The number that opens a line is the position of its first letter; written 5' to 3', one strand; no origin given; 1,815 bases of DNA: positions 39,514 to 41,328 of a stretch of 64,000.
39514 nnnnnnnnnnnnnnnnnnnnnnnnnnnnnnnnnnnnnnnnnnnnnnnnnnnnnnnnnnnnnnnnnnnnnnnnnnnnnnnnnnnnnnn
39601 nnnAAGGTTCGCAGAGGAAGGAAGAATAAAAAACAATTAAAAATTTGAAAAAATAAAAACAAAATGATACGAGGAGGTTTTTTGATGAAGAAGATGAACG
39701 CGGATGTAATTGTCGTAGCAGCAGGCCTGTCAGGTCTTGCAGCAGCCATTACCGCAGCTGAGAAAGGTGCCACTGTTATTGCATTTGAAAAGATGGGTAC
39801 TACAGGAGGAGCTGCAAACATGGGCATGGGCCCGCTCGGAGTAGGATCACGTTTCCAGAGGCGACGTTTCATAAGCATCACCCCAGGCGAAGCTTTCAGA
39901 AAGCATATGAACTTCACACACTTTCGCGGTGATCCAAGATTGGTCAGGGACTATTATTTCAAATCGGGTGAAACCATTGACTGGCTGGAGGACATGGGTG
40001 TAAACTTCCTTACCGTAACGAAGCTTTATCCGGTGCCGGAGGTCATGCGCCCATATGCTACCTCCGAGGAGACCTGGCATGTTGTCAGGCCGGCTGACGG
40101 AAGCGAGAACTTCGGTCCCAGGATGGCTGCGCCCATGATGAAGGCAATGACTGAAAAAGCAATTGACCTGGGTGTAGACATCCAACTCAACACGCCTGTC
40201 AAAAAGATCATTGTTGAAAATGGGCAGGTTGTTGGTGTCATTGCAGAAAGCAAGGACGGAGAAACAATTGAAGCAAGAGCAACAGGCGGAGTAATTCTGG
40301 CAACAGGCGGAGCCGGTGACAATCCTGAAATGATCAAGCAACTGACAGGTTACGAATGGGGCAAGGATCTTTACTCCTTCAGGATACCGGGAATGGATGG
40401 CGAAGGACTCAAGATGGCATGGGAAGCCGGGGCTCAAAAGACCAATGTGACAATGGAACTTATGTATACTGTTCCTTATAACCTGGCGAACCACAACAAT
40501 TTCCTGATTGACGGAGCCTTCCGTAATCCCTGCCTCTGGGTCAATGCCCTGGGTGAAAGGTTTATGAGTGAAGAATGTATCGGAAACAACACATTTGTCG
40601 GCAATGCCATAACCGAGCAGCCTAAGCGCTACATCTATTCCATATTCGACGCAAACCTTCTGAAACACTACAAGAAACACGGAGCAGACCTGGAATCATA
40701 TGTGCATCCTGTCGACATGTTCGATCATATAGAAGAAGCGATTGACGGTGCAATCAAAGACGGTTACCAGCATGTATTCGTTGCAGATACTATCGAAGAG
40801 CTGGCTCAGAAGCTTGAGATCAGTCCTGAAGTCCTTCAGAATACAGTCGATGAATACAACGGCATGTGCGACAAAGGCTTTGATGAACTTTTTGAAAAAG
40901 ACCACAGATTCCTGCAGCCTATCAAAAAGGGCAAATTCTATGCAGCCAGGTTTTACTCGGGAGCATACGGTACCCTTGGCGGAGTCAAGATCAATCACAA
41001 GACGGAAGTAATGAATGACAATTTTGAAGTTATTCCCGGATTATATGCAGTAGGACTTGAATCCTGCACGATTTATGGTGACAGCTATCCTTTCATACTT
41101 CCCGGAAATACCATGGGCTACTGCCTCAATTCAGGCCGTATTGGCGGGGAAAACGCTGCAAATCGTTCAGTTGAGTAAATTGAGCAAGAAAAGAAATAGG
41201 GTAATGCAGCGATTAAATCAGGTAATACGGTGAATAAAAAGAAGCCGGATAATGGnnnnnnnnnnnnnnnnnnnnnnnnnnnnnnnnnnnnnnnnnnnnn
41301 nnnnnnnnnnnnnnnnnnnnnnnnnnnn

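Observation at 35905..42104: Four-gene cluster: NuoG-N/GltD fusion, degenerate NuoF-like Fe-S protein, FAD_binding_2 reductase and PhlG/phloretin-hydrolase-like enzyme, a candidate multi-subunit reductive pathway for an aromatic substrate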

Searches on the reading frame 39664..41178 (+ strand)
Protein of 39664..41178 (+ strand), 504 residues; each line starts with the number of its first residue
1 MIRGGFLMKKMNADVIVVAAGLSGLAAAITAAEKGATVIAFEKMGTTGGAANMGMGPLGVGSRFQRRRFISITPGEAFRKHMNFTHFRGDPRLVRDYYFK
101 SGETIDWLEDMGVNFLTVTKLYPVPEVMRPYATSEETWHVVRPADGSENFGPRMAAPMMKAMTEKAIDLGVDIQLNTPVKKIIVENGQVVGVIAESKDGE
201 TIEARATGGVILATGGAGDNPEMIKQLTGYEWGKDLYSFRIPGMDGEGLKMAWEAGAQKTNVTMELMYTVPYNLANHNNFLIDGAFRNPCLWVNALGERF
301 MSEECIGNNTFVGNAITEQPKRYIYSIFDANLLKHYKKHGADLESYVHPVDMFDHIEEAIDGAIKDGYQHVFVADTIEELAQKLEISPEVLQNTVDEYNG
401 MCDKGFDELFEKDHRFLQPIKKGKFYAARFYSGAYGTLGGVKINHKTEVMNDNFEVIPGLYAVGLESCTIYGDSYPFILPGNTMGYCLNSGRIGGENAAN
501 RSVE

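Call 3: search_protein_families(library=pfam, proteins=[window:39664-41178:+], max_evalue=0.01)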
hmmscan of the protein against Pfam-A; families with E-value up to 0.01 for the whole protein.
window:39664-41178:+ (504 aa): 10 families
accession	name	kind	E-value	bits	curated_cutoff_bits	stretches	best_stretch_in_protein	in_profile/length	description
PF00890.30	FAD_binding_2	-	1.7e-59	202.5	20.4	1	14-476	1-408/414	FAD binding domain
PF01266.30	DAO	-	8.6e-12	45.7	27.9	1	158-219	151-207/353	FAD dependent oxidoreductase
PF03486.20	HI0933_like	-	2.5e-11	43.9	50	2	154-464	107-217/244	HI0933-like protein Rossmann domain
PF12831.13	FAD_oxidored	-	7.7e-10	39.1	27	1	14-206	1-139/416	FAD dependent oxidoreductase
PF07992.20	Pyr_redox_2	-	1.9e-05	24.7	26.1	0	150-216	177-237/291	Pyridine nucleotide-disulphide oxidoreductase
PF01946.23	Thi4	-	0.00021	21.1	26.2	1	7-54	12-60/235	Thi4 family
PF13450.12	NAD_binding_8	-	0.002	18.8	21.9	1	20-51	4-35/68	NAD(P)-binding Rossmann-like domain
PF01593.30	Amino_oxidase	-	0.0021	17.8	19.8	0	144-213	200-253/443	Flavin containing amine oxidoreductase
PF01134.28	GIDA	-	0.0024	17.4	22.1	0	14-41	1-28/391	Glucose inhibited division protein A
PF00070.33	Pyr_redox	-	0.0058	17.6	22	0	150-195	34-80/82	Pyridine nucleotide-disulphide oxidoreductase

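Call 6: search_protein_families(library=ncbifam, proteins=[window:39664-41178:+], max_evalue=0.001)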
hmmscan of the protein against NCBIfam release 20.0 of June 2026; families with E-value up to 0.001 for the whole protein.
window:39664-41178:+ (504 aa): 57 families (the best 25 are shown)
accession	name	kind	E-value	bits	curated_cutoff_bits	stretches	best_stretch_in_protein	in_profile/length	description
NF053717.1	VnlPnlRedVprA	equivalog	4.1e-102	342.5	600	1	8-499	2-479/481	vinyl phenol reductase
TIGR01813.1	flavo_cyto_c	subfamily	1.9e-55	188.4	285.45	1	14-493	1-441/444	flavocytochrome c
NF005510.0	PRK07121.1-3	subfamily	1.3e-50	172.6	481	1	11-501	21-489/492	FAD-binding protein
NF005064.0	PRK06481.1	equivalog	1.4e-47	162.6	542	1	12-500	61-501/506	flavocytochrome c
NF005511.0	PRK07121.1-4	equivalog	2.3e-47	161.7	466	2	195-502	256-543/553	FAD-binding protein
NF006130.0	PRK08274.1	equivalog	2.9e-46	158.2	369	1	9-501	2-461/467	FAD-dependent tricarballylate dehydrogenase TcuA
NF004789.0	PRK06134.1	subfamily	5.2e-46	157.4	747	2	161-500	222-569/581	FAD-dependent oxidoreductase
NF009478.0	PRK12844.1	equivalog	1.2e-45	155.9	789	2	158-501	212-551/559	3-ketosteroid-delta-1-dehydrogenase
NF009477.0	PRK12843.1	equivalog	5.2e-41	140.7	758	2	166-490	231-560/578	FAD-dependent oxidoreductase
NF005512.0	PRK07121.1-5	subfamily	1.5e-39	135.8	812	1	11-475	20-466/489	FAD-binding protein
NF009476.0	PRK12839.1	equivalog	5e-37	127.3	940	2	159-501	217-567/572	FAD-dependent oxidoreductase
NF005508.0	PRK07121.1-1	equivalog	2.8e-36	125.1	537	1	12-502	20-494/497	FAD-binding protein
NF009473.0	PRK12835.1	subfamily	9.8e-36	123.3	837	2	150-501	211-569/585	FAD-binding protein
NF053677.1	Desat2ChcC2Cyan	equivalog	1.6e-35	122.5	900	2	157-499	204-552/558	4-oxocyclohex-2-ene-1-carboxylate 5-dehydrogenase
NF005509.0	PRK07121.1-2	subfamily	6.9e-35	120.6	630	1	12-500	42-523/527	FAD-binding protein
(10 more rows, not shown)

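Call 17: find_homologous_proteins(query=window:39664-41178:+, max_evalue=1e-20)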
Query window:39664-41178:+ (504 aa): 3374 proteins with E <= 1e-20 among 8000 candidates; the best 120 are listed.
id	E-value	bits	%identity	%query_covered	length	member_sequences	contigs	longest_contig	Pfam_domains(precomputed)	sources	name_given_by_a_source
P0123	0.0e+0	1152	100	99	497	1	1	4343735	PF01266.31,PF00890.31,PF07992.21,PF03486.21,PF12831.14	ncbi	-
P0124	3.0e-260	882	76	99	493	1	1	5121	PF01266.31,PF00890.31,PF07992.21,PF03486.21,PF01494.26,PF12831.14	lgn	-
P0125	3.4e-254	862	76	99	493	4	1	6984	PF01946.24,PF01266.31,PF00890.31,PF07992.21,PF03486.21,PF12831.14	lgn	-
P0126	2.0e-251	853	74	99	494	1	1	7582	PF01266.31,PF00890.31,PF07992.21,PF03486.21,PF12831.14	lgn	-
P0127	1.1e-247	841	72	99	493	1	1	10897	PF01266.31,PF00890.31,PF07992.21,PF03486.21,PF12831.14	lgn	-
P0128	1.8e-247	840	71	98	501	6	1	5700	PF01266.31,PF00890.31,PF07992.21,PF03486.21,PF12831.14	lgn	-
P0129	2.5e-246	836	71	98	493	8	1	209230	PF01946.24,PF01266.31,PF01593.31,PF00890.31,PF07992.21,PF03486.21,PF12831.14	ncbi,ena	-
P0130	3.0e-246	836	72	98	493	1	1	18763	PF01266.31,PF00890.31,PF07992.21,PF03486.21,PF12831.14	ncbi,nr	ncbi:MAG: FAD-binding protein [Thermoleophilia bacterium]|nr:FAD-binding protein [Thermoleophilia ba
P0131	1.9e-245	834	72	98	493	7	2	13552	PF01946.24,PF01266.31,PF00890.31,PF07992.21,PF03486.21,PF12831.14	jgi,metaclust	metaclust:\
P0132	1.4e-244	831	71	98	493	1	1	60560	PF01266.31,PF00890.31,PF07992.21,PF03486.21,PF12831.14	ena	-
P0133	1.8e-243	827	71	98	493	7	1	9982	PF01946.24,PF01266.31,PF01593.31,PF00890.31,PF07992.21,PF03486.21,PF01494.26,PF12831.14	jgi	jgi:fumarate reductase flavoprotein subunit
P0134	2.1e-243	827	71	98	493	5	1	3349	PF01946.24,PF01266.31,PF00890.31,PF07992.21,PF03486.21,PF12831.14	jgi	jgi:fumarate reductase flavoprotein subunit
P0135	7.1e-240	815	70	98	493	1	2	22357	PF01946.24,PF01266.31,PF00890.31,PF07992.21,PF03486.21,PF01494.26,PF12831.14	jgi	jgi:succinate dehydrogenase/fumarate reductase flavoprotein subunit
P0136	2.5e-237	807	69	98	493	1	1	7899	PF01946.24,PF01266.31,PF01593.31,PF00890.31,PF07992.21,PF03486.21,PF01494.26,PF12831.14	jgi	jgi:fumarate reductase flavoprotein subunit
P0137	2.0e-234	797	69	98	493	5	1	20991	PF01266.31,PF00890.31,PF07992.21,PF03486.21,PF12831.14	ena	-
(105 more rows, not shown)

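Call 19: find_related_loci(query=A1, collection=genome_contigs, flank=10000)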
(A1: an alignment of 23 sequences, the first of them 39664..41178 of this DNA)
Query A1 (504 aa) in genome_contigs; peptide patterns used: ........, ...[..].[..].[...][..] (x = any residue, [..] = any of these).
591 stretches matched a pattern; 525 encode a relative of the query (tblastn E <= 1e-3); the best 80 are kept; 80 distinct loci.
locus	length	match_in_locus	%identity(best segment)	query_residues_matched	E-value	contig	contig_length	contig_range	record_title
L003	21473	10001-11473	71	8-499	0e+0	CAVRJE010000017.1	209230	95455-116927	MAG: uncultured Actinomycetota bacterium isolate MFD05942.bin.2.329 genome assembly, contig: contig_43500, whole genome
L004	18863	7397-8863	69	8-497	0e+0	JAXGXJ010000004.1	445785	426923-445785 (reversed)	MAG: Thermoleophilia bacterium isolate AnMBR.bin488 bin488_4, whole genome shotgun sequence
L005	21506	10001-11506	65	2-504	0e+0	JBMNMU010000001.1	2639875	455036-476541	MAG: Anaerovoracaceae bacterium isolate SBF912LR0HQ0199 contig_17065, whole genome shotgun sequence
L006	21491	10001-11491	66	2-499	0e+0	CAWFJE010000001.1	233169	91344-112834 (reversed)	MAG: uncultured Actinomycetes bacterium isolate MFD04716.bin.1.373 genome assembly, contig: contig_12807, whole genome s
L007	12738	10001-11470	67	8-499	0e+0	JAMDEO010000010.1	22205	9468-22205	MAG: Actinomycetota bacterium isolate FK_Sedi_B_Bin.10 NODE_7876_length_22205_cov_1.44059, whole genome shotgun sequence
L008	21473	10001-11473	67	8-499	0e+0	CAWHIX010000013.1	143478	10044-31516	MAG: uncultured Actinomycetes bacterium isolate MFD02979.bin.1.202 genome assembly, contig: contig_84728, whole genome s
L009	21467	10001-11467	65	6-499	0e+0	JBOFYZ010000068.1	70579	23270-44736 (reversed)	MAG: Lachnospiraceae bacterium isolate WFFMC_MAG_487 k139_80365_flag=0_multi=7.9678_len=70579, whole genome shotgun sequ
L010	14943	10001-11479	64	7-504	0e+0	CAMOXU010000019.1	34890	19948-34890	MAG: uncultured Clostridia bacterium isolate SRR873600_bin.3_metaWRAP_v1.3_MAG genome assembly, contig: NODE_2079_length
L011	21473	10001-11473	63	4-499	0e+0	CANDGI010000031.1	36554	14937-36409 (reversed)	MAG TPA_asm: uncultured Lachnospiraceae bacterium isolate ERR6760071_bin.51_metawrap_v1.3_MAG genome assembly, contig: E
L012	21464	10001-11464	63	7-499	0e+0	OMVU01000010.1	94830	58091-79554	uncultured Clostridiales bacterium isolate RUG006 genome assembly, contig: scaffold_390, whole genome shotgun sequence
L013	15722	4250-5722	63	4-499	0e+0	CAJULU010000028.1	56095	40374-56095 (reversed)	MAG TPA_asm: uncultured Dorea sp. isolate MGBC143734 genome assembly, contig: MGBC143734.28, whole genome shotgun sequen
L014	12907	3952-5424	63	4-499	0e+0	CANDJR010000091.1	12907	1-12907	MAG TPA_asm: uncultured Eubacterium sp. isolate ERR6760115_bin.40_metawrap_v1.3_MAG genome assembly, contig: ERZ12802917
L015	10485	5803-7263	64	8-499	0e+0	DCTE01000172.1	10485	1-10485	MAG TPA_asm: Ruminococcaceae bacterium UBA1448 UBA1448_contig_63714, whole genome shotgun sequence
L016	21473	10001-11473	63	8-503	0e+0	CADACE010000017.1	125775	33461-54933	MAG: uncultured Chloroflexi bacterium isolate RUG13159 genome assembly, contig: RUG13159_asm_17, whole genome shotgun se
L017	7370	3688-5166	62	2-499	0e+0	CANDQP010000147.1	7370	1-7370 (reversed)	MAG TPA_asm: uncultured Dorea sp. isolate SRR15214599_bin.41_metawrap_v1.3_MAG genome assembly, contig: NODE.5413_length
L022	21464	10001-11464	63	8-500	0e+0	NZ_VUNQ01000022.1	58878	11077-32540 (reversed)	Tissierella pigra strain WCA3-693-APC-4 seq22, whole genome shotgun sequence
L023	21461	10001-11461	64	8-499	0e+0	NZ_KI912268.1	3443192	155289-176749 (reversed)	Holophaga foetida DSM 6591 HolfoDRAFT_HFA.1, whole genome shotgun sequence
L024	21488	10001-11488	63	4-504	0e+0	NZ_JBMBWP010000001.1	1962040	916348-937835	Lacrimispora sp. AGF001 contig_2, whole genome shotgun sequence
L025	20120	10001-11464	64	7-499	0e+0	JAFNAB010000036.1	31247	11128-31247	MAG: Holophagaceae bacterium isolate CTSoil_007 scaffold_97, whole genome shotgun sequence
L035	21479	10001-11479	62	4-501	0e+0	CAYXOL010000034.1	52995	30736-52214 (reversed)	MAG TPA_asm: uncultured Clostridium sp. isolate binchicken_co135_7 genome assembly, contig: NODE_1352_length_52995_cov_8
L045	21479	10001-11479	61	4-501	0e+0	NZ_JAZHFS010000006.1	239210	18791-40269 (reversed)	Clostridium frigoriphilum strain 14F 6, whole genome shotgun sequence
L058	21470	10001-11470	63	8-502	0e+0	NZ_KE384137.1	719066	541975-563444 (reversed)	Butyrivibrio sp. AC2005 G602DRAFT_scaffold00001.1, whole genome shotgun sequence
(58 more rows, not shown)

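Call 26: search_protein_families(library=pfam, proteins=[L024:9045-9986:+, L024:13641-14726:+, L058:13613-14185:+, L024:7316-8830:-, L005:4146-5114:+, L035:14834-15787:+, L045:17691-18902:+, L023:12511-13665:+, L005:8524-9921:+, L022:9024-9980:+], max_evalue=0.001)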
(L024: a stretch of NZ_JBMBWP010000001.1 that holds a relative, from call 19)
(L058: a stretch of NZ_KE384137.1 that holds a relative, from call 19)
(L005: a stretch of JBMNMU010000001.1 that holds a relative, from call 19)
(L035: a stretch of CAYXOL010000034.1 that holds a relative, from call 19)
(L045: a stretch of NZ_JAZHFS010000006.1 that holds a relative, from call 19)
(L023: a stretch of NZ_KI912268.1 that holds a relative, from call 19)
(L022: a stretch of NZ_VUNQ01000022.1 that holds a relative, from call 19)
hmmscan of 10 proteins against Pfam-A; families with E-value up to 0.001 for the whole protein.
L024:9045-9986:+ (314 aa): 2 families
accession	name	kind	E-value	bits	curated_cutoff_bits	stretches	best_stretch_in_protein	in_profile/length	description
PF03358.20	FMN_red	-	1.6e-11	44.4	24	1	4-163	2-141/152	NADPH-dependent FMN reductase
PF02525.22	Flavodoxin_2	-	1.2e-05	25.5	27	1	9-167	9-175/198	Flavodoxin-like fold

L024:13641-14726:+ (362 aa): 8 families
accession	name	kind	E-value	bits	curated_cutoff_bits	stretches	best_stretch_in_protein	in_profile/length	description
PF10589.14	NADH_4Fe-4S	-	2.4e-17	63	23.5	1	191-273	3-85/85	NADH-ubiquinone oxidoreductase-F iron-sulfur binding region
PF00037.32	Fer4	-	7.1e-10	38.7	21.1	2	321-342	2-23/24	4Fe-4S binding domain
PF14697.11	Fer4_21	-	3.1e-07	30.9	35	1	292-341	3-56/59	4Fe-4S dicluster domain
PF12837.12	Fer4_6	-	1.6e-06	28.2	25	1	290-312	2-24/24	4Fe-4S binding domain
PF12838.12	Fer4_7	-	4.1e-06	27.6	27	1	297-341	2-52/52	4Fe-4S dicluster domain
PF13187.11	Fer4_9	-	1.2e-05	25.6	27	1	297-342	2-52/52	4Fe-4S dicluster domain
PF13237.11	Fer4_10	-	2.7e-05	24.4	25.5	1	293-337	5-52/53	4Fe-4S dicluster domain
PF12797.12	Fer4_2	-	4.3e-05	23.7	24.5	0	320-337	3-20/22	4Fe-4S binding domain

L058:13613-14185:+ (191 aa): 9 families
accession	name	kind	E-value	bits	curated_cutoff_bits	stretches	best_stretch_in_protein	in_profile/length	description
PF10589.14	NADH_4Fe-4S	-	7.1e-16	58.3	23.5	1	32-102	15-85/85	NADH-ubiquinone oxidoreductase-F iron-sulfur binding region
PF00037.32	Fer4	-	1e-09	38.2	21.1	2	121-141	3-23/24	4Fe-4S binding domain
PF14697.11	Fer4_21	-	2.2e-08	34.5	35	1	121-173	3-59/59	4Fe-4S dicluster domain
PF12837.12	Fer4_6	-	4.3e-08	33.2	25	1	122-141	5-24/24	4Fe-4S binding domain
PF12838.12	Fer4_7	-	2.7e-07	31.4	27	1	125-169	1-51/52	4Fe-4S dicluster domain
PF13187.11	Fer4_9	-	1.5e-06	28.6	27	1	125-171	1-52/52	4Fe-4S dicluster domain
PF13237.11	Fer4_10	-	1.1e-05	25.7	25.5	1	122-166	5-52/53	4Fe-4S dicluster domain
PF25160.1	LdpA_Fe-S-bd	-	0.00017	21.7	27.6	0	132-173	9-45/49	LdpA Fe-S cluster-binding domain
PF13484.11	Fer4_16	-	0.00039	21.6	30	0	125-144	1-20/66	4Fe-4S double cluster binding domain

L024:7316-8830:- (505 aa): 1 family
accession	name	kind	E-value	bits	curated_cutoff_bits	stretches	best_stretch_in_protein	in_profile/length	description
PF13556.12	HTH_30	-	1.9e-12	47.2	27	1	445-502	2-59/59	PucR C-terminal helix-turn-helix domain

L005:4146-5114:+ (323 aa): 1 family
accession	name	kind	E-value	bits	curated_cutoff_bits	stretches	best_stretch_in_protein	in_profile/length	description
PF03358.20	FMN_red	-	1.3e-09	38.2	24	1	11-148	1-119/152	NADPH-dependent FMN reductase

L035:14834-15787:+ (318 aa): 1 family
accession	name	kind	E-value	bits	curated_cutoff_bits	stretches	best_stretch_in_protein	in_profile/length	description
PF03358.20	FMN_red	-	3.5e-10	40.1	24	1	10-151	9-130/152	NADPH-dependent FMN reductase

L045:17691-18902:+ (404 aa): 3 families
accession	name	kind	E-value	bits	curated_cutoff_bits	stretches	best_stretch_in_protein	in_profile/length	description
PF07690.21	MFS_1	-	2.7e-43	148.7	33.4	2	25-271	12-266/347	Major Facilitator Superfamily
PF00083.30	Sugar_tr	-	2.4e-12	46.9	22.3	1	43-186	44-194/452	Sugar (and other) transporter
PF13347.12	MFS_2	-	2.5e-07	30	27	1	45-129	259-345/427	MFS/sugar transport protein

L023:12511-13665:+ (385 aa): 2 families
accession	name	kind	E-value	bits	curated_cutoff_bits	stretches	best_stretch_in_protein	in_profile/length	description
PF13704.12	Glyco_tranf_2_4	-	8.2e-13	49.1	27.5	1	14-112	1-97/98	Glycosyl transferase family 2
PF00535.33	Glycos_transf_2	-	1.3e-07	32.1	23.3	1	10-104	3-94/168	Glycosyl transferase family 2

L005:8524-9921:+ (466 aa): 9 families
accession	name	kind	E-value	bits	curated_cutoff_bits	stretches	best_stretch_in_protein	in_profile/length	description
PF10589.14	NADH_4Fe-4S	-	3.1e-18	65.9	23.5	1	302-373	14-85/85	NADH-ubiquinone oxidoreductase-F iron-sulfur binding region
PF10531.15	SLBB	-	2.7e-09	37.1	27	1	202-237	2-37/55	SLBB domain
PF00037.32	Fer4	-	3.4e-08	33.4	21.1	1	392-412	3-23/24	4Fe-4S binding domain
PF01512.22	Complex1_51K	-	1.3e-07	32.1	31.2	1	67-150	26-103/150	Nuo51 FMN-binding domain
PF12837.12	Fer4_6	-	7.1e-07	29.3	25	1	392-412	4-24/24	4Fe-4S binding domain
PF22461.2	SLBB_2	-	1.6e-06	28.5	27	1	200-247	1-49/79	SLBB domain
PF14697.11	Fer4_21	-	2.3e-05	24.8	35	1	393-437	4-51/59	4Fe-4S dicluster domain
PF13237.11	Fer4_10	-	3.4e-05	24.1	25.5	1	392-437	4-52/53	4Fe-4S dicluster domain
PF12838.12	Fer4_7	-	7.6e-05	23.5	27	1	397-438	2-49/52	4Fe-4S dicluster domain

L022:9024-9980:+ (319 aa): 2 families
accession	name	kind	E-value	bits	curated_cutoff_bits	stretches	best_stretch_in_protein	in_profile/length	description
PF03358.20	FMN_red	-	1.5e-13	51.1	24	1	4-160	2-138/152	NADPH-dependent FMN reductase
PF02525.22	Flavodoxin_2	-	8.7e-05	22.7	27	1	4-165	2-173/198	Flavodoxin-like fold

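Call 32: search_solved_structures(query=L024:9045-9986:+, max_evalue=0.001)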
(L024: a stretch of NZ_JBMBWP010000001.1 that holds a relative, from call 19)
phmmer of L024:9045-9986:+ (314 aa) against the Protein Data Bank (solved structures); distinct sequences matched with E-value up to 0.001: 1.
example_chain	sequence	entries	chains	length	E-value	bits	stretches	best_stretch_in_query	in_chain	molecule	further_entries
7d38_A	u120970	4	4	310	5.4e-28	101.4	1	3-289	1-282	Cd1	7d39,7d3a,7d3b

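Call 33: search_solved_structures(query=window:39664-41178:+, max_evalue=1e-10)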
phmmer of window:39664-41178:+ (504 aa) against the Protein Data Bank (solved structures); distinct sequences matched with E-value up to 1e-10: 24.
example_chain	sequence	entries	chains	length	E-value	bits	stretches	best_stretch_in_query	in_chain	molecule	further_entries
1lj1_A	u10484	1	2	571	3.1e-34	121.9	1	13-502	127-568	flavocytochrome c3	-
1m64_A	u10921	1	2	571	3.2e-34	121.8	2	13-338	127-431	flavocytochrome c3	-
2b7r_A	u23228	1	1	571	3.5e-34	121.7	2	13-338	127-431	Fumarate reductase flavoprotein subunit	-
1e39_A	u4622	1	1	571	4.8e-34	121.2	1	13-502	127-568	FUMARATE REDUCTASE FLAVOPROTEIN SUBUNIT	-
1kss_A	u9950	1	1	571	4.9e-34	121.2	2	13-338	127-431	flavocytochrome c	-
1jrx_A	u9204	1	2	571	8.1e-34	120.5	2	13-338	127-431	FLAVOCYTOCHROME C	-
1p2h_A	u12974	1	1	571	9.3e-34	120.3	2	13-338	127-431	flavocytochrome c3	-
1p2e_A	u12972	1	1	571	9.3e-34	120.3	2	13-338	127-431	flavocytochrome c3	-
1qjd_A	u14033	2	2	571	9.4e-34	120.3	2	13-338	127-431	FLAVOCYTOCHROME C3 | Fumarate reductase flavoprotein subunit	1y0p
1jry_A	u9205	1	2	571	1e-33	120.1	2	13-338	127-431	FLAVOCYTOCHROME C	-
1q9i_A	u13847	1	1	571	1.3e-33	119.8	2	13-335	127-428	flavocytochrome c3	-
2b7s_A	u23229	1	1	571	1.4e-33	119.7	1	13-502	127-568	Fumarate reductase flavoprotein subunit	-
1jrz_A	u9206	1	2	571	1.5e-33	119.6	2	13-338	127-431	FLAVOCYTOCHROME C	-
6t85_A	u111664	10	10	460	1.6e-33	119.5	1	13-500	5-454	Urocanate reductase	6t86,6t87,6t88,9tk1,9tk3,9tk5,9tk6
1ksu_A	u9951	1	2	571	1.7e-33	119.4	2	13-338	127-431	flavocytochrome c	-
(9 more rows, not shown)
